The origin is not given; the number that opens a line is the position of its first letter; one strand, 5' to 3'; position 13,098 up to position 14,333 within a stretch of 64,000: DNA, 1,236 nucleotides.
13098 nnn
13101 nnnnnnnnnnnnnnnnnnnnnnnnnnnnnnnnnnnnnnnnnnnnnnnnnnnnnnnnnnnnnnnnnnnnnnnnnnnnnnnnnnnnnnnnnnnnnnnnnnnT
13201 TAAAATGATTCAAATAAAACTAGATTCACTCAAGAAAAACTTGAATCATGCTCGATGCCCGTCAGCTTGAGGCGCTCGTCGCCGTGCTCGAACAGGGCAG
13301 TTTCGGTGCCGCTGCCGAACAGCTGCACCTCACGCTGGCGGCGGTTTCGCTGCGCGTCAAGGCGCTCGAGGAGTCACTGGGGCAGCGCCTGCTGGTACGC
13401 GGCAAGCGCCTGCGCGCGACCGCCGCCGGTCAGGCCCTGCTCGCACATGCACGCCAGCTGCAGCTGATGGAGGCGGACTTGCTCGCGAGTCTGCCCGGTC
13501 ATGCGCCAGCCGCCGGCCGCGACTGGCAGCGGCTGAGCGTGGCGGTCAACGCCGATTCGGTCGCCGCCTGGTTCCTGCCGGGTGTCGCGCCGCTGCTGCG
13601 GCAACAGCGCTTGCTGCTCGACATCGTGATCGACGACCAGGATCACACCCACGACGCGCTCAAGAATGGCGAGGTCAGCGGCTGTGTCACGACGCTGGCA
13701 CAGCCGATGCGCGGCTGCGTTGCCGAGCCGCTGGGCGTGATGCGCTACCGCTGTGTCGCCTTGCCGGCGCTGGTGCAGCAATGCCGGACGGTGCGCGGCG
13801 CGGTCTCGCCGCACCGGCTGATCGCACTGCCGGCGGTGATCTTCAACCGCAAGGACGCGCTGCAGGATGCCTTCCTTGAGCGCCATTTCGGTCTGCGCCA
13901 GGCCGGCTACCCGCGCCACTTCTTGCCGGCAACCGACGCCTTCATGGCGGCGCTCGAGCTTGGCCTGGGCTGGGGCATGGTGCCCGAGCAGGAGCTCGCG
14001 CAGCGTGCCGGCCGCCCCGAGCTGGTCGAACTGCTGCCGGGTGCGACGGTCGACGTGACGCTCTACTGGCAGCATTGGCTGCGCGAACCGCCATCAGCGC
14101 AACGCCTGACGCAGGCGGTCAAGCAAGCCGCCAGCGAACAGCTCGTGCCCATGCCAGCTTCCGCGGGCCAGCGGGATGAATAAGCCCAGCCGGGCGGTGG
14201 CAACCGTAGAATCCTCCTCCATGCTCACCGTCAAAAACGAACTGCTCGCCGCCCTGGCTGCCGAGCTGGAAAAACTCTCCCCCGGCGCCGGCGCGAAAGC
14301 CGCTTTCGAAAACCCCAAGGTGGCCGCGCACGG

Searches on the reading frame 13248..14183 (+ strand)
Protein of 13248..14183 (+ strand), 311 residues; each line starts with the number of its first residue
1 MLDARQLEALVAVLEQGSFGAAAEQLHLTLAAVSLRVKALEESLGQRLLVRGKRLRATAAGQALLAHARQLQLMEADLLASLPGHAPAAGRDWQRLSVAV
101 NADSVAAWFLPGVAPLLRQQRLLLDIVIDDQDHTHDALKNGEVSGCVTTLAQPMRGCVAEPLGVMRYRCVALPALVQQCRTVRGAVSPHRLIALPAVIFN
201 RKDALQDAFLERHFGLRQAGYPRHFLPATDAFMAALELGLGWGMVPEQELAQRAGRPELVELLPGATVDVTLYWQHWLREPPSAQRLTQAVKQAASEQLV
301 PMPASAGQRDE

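Call 3: search_protein_families(library=pfam, proteins=[window:13248-14183:+], max_evalue=0.001)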
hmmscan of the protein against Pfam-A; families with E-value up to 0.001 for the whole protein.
window:13248-14183:+ (311 aa): 2 families
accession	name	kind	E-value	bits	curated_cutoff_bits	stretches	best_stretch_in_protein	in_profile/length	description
PF00126.33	HTH_1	-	1e-17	64.2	26.6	1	5-62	2-60/60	Bacterial regulatory helix-turn-helix protein, lysR family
PF03466.25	LysR_substrate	-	2e-12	47.4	28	1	95-295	7-208/209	LysR substrate binding domain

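Call 4: search_protein_families(library=ncbifam, proteins=[window:13248-14183:+], max_evalue=0.001)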
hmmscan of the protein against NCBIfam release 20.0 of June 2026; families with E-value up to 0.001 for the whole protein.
window:13248-14183:+ (311 aa): 47 families (the best 25 are shown)
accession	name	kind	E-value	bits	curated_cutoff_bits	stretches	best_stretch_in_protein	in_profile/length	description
NF009888.0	PRK13348.1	subfamily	2e-119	398.1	297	1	1-304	2-299/302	HTH-type transcriptional regulator ArgP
TIGR03298.1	argP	subfamily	2.1e-108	361.9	273.55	1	2-298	1-291/292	ArgP/LysG family DNA-binding transcriptional regulator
NF002964.0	PRK03635.1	subfamily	1.6e-102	342.5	197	1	1-300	2-295/297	ArgP/LysG family DNA-binding transcriptional regulator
NF040786.1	LysR_Sec_metab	equivalog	5.3e-17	61.8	250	1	3-141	2-139/298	selenium metabolism-associated LysR family transcriptional regulator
NF041036.1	decaheme_TF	subfamily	1.1e-16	61.2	210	1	3-83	2-83/301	multiheme cytochrome-associated LysR family transcriptional regulator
NF007501.0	PRK10094.1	equivalog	1.6e-14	53.8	372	1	1-71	1-72/308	HTH-type transcriptional activator AllS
TIGR02424.1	TF_pcaQ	equivalog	1.1e-13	50.7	303.8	1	4-154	5-156/300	pca operon transcription factor PcaQ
NF045990.1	TransRegCbbRRhodb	equivalog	1.6e-13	50.4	450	1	4-171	8-175/304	LysR family regulator CbbR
NF008294.1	PRK11074.1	equivalog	1.2e-11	44.6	345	1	1-261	1-256/300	DNA-binding transcriptional activator PunR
NF047711.1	PutUtilRegPtrR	equivalog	1.3e-11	44.1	400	1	3-88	2-88/283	putrescine utilization regulator PtrR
NF008352.0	PRK11139.1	subfamily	4.3e-11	42.4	288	1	16-176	20-174/305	transcriptional regulator GcvA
TIGR03339.1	phn_lysR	subfamily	9.3e-11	41.5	341.1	1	6-82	1-78/279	aminoethylphosphonate catabolism associated LysR family transcriptional regulator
NF040888.1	trans_reg_YafC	equivalog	1.2e-10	40.8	470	1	6-71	7-73/293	DNA-binding transcriptional regulator YafC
NF008416.0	PRK11242.1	equivalog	1.6e-10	40.8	277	1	4-71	3-71/300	transcriptional regulator CynR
TIGR03418.1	chol_sulf_TF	equivalog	3.9e-10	39.2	324.8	1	6-143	5-138/291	choline sulfate utilization transcriptional regulator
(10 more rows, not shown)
